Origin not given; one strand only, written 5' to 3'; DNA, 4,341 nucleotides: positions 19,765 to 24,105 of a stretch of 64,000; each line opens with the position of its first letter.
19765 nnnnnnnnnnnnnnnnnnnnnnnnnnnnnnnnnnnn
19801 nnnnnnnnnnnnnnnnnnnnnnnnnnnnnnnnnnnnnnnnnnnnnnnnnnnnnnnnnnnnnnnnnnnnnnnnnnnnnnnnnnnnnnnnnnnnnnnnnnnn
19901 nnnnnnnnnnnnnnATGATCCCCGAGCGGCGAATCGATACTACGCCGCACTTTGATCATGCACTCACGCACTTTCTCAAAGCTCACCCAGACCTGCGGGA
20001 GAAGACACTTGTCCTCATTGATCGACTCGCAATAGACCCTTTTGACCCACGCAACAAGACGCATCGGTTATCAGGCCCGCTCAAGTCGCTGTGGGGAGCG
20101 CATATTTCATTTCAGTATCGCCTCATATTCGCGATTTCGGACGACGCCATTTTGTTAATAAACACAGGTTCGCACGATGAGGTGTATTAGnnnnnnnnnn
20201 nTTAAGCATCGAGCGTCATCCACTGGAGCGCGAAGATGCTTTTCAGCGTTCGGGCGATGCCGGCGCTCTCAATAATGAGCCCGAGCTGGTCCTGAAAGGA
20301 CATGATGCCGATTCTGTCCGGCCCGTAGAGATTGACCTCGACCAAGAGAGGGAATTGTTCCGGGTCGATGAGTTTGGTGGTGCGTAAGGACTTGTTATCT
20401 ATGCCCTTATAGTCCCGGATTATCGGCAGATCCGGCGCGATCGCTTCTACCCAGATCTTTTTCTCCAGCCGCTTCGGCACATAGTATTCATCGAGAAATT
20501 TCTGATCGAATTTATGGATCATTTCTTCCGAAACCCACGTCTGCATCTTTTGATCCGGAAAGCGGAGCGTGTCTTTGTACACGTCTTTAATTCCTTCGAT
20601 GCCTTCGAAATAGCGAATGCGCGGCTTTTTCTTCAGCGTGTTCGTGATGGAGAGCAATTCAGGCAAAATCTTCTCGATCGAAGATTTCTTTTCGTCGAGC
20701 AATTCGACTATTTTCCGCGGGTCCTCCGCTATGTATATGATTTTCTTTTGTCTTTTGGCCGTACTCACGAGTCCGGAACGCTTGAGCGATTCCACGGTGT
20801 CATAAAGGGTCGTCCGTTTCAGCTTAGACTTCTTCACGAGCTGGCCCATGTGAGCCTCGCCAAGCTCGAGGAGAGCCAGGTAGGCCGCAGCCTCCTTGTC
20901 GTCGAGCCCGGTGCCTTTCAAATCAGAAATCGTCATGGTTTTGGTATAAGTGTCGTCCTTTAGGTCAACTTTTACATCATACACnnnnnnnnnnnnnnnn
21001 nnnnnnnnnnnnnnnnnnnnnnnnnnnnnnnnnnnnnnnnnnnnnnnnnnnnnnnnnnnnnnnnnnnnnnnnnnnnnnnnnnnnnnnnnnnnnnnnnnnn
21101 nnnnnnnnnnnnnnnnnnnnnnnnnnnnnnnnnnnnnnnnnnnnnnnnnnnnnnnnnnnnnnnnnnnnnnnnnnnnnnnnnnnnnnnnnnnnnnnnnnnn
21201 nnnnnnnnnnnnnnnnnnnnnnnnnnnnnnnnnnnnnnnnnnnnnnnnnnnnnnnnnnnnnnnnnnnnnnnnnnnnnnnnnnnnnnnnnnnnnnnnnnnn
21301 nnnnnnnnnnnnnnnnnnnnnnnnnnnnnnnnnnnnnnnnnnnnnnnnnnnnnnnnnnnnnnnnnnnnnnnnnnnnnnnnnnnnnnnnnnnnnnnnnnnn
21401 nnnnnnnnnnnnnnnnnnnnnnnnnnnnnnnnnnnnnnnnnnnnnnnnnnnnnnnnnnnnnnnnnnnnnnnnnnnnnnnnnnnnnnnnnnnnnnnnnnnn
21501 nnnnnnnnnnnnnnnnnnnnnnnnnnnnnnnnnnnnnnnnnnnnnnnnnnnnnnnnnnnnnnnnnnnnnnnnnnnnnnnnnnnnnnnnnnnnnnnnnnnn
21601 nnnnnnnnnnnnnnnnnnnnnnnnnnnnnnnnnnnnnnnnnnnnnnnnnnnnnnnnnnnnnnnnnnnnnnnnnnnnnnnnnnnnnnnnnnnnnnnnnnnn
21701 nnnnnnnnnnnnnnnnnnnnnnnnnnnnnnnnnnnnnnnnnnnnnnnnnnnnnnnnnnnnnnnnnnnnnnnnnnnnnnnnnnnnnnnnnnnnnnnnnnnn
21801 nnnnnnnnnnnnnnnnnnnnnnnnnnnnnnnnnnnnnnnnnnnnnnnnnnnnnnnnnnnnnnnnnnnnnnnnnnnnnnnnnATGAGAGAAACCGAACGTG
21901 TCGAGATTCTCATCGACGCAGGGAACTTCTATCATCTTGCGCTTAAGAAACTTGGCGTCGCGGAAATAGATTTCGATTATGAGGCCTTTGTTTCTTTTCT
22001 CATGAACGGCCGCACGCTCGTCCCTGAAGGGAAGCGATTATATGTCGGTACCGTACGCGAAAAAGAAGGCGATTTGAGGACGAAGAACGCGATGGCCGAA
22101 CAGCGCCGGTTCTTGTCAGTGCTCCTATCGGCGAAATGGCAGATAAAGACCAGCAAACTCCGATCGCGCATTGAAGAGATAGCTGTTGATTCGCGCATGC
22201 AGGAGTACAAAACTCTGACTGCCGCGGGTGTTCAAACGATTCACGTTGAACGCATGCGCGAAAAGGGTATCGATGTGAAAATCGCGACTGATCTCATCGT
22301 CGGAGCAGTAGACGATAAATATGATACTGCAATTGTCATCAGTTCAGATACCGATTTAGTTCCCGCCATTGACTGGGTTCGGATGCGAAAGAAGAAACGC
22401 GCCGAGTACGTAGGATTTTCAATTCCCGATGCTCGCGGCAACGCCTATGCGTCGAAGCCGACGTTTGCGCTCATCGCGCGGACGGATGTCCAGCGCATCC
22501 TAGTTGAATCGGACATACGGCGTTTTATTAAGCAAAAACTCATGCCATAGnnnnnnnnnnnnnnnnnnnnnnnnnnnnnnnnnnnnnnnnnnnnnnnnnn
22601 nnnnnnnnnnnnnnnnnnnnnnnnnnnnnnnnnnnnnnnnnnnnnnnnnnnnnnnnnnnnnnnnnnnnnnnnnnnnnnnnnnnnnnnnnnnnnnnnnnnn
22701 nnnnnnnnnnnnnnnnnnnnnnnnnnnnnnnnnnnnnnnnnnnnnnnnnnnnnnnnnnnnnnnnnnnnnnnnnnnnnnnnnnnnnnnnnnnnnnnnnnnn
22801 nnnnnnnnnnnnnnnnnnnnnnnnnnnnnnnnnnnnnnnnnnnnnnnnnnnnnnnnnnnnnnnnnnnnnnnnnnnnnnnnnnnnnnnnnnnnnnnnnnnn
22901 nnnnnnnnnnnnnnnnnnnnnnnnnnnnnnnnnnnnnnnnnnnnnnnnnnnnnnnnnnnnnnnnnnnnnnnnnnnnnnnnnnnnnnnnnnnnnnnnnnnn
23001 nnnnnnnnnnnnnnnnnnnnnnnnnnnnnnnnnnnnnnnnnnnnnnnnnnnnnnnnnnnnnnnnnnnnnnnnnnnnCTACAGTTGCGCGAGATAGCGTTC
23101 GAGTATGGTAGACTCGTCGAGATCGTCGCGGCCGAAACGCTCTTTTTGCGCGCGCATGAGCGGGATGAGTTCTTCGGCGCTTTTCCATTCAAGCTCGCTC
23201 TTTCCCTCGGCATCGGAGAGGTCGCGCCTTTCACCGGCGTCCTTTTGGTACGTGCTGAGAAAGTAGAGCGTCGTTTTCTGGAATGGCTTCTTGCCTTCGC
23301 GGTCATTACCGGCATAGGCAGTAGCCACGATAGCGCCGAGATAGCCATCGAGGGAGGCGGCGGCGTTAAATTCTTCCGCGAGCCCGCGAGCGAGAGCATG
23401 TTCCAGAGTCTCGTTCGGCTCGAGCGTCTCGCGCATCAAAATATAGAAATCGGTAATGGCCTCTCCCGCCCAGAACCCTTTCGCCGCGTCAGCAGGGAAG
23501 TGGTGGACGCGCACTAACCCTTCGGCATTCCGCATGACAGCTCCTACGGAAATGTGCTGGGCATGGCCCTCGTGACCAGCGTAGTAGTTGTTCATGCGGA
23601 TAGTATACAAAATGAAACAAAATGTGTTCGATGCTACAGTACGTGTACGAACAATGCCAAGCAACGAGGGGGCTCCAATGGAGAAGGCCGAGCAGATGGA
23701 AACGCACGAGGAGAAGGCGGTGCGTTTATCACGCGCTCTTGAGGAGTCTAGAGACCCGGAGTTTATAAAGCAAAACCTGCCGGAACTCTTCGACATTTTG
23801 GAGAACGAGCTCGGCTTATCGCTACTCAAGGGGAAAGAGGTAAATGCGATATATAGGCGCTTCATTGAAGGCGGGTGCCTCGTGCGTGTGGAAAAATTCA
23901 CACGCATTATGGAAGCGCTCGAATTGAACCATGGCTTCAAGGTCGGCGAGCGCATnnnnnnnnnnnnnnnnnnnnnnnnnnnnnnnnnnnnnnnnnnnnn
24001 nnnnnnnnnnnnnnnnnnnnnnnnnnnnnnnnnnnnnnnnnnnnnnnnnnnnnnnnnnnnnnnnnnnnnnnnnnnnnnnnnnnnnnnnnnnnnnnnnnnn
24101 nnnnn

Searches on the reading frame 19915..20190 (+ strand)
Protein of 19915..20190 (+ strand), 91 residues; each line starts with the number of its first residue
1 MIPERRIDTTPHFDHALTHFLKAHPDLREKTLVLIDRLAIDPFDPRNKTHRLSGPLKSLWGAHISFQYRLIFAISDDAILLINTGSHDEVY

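Call 24: search_protein_families(library=pfam, proteins=[window:19915-20190:+], max_evalue=0.01)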
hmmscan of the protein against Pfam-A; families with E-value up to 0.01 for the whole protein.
window:19915-20190:+ (91 aa): 3 families
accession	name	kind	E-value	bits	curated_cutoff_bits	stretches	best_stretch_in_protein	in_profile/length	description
PF15738.11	YafQ_toxin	-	5.7e-09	36.6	30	1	6-90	2-86/88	Bacterial toxin of type II toxin-antitoxin system, YafQ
PF06769.20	YoeB_toxin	-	1e-05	25.9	27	1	17-87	9-79/80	YoeB-like toxin of bacterial type II toxin-antitoxin system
PF05015.19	HigB-like_toxin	-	0.0035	18.2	27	1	45-80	49-84/91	RelE-like toxin of type II toxin-antitoxin system HigB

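Call 68: search_protein_families(library=padloc, proteins=[window:19915-20190:+], max_evalue=0.01)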
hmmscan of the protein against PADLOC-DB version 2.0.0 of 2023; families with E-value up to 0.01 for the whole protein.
window:19915-20190:+ (91 aa): 0 families

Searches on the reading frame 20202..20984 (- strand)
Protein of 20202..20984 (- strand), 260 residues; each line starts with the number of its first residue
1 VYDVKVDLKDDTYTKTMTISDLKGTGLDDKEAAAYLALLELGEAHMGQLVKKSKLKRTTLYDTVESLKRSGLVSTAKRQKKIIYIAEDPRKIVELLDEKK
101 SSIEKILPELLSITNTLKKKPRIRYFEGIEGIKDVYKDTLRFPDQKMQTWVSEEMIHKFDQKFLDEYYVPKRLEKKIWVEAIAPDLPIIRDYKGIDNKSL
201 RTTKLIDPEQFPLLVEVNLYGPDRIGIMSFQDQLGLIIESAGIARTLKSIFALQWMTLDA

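Call 24: search_protein_families(library=pfam, proteins=[window:20202-20984:-], max_evalue=0.01)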
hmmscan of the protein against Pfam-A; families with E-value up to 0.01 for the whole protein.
window:20202-20984:- (260 aa): 2 families
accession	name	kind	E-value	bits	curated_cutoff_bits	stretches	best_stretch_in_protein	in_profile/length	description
PF01978.25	TrmB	-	3.2e-13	49.8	25.6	1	22-89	1-67/68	Sugar-specific transcriptional regulator TrmB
PF10473.14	CENP-F_leu_zip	-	0.0052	17.3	34.5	1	44-111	6-72/140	Leucine-rich repeats of kinetochore protein Cenp-F/LEK1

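Call 68: search_protein_families(library=padloc, proteins=[window:20202-20984:-], max_evalue=0.01)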
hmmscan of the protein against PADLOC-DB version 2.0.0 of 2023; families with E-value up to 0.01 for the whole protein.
window:20202-20984:- (260 aa): 5 families
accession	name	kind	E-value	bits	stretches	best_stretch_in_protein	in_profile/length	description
PDLC01438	Csa3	-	3.4e-06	25.3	1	27-178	145-291/305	"CAS-I,CAS-II,CAS-III,CAS-IV,CAS-V,CAS-VI; associated_signaling"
PDLC01268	CasR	-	4e-05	21.6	1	26-84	121-174/179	"CAS-I,CAS-II,CAS-III,CAS-IV,CAS-V,CAS-VI; associated_signaling"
PDLC01434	CasR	-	0.00056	17.8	1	22-82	124-180/191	"CAS-I,CAS-II,CAS-III,CAS-IV,CAS-V,CAS-VI; associated_signaling"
PDLC01044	Csa3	-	0.00091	17.2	1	17-83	124-184/194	Type I-A associated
PDLC01848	CARF3--CARF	-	0.0059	14.3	1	3-84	112-184/197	-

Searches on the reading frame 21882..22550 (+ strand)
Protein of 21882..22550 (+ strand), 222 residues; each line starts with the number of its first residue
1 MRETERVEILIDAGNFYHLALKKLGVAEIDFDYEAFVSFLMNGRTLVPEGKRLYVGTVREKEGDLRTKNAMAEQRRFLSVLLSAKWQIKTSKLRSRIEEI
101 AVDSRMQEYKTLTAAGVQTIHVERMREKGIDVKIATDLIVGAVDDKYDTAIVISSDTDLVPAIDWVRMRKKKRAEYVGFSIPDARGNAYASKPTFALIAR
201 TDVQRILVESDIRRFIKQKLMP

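Call 24: search_protein_families(library=pfam, proteins=[window:21882-22550:+], max_evalue=0.01)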
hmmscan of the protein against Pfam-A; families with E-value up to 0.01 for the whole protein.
window:21882-22550:+ (222 aa): 1 family
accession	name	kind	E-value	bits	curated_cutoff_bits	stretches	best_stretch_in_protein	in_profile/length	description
PF01936.24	NYN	-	3.6e-14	53.9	24.2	1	6-179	1-125/145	NYN domain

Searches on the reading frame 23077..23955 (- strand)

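Call 24: search_protein_families(library=pfam, proteins=[window:23077-23955:-], max_evalue=0.01)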
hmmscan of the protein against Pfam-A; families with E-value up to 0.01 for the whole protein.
window:23077-23955:- (292 aa): 1 family
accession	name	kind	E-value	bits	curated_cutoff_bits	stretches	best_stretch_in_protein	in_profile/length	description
PF00293.34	NUDIX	-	8e-06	26.3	21.1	1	133-272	2-128/134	NUDIX domain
